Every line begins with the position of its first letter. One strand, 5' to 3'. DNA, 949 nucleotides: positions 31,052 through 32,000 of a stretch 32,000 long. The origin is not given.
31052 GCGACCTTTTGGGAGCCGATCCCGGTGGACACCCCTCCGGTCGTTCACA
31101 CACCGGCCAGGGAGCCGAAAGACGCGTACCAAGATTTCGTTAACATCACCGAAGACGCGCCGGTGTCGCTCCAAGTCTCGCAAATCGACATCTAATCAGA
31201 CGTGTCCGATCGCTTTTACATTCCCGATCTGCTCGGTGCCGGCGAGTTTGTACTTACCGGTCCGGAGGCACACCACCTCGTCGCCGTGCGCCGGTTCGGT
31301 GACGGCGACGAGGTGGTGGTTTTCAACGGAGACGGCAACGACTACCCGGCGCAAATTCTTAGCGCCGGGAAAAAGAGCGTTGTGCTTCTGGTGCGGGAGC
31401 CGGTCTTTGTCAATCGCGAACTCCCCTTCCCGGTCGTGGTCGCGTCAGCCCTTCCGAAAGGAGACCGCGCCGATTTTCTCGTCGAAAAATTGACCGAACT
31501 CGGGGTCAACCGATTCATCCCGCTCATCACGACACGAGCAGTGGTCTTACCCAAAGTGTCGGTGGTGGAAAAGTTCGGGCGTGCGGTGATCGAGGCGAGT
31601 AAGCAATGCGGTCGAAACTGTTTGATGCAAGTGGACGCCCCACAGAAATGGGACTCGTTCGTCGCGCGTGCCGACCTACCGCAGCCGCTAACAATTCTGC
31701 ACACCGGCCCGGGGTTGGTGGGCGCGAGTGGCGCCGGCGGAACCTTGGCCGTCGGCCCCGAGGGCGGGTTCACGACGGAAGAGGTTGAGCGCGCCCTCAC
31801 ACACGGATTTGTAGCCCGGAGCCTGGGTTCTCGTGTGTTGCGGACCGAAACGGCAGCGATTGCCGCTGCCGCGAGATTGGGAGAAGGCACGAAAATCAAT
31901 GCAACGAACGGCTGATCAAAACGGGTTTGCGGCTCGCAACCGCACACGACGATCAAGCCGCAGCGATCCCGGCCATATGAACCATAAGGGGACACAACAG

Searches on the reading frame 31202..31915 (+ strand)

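Call 53: search_protein_families(library=pfam, proteins=[window:31202-31915:+], max_evalue=0.001)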
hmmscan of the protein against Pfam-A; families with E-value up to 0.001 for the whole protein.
window:31202-31915:+ (237 aa): 2 families
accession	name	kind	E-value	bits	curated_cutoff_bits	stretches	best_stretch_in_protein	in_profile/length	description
PF04452.19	Methyltrans_RNA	-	4.5e-37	127.6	23.9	1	73-226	2-164/165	RNA methyltransferase domain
PF20260.4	PUA_4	-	3.7e-16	59.4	23.9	1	18-62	1-45/48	RNA methyltransferase PUA domain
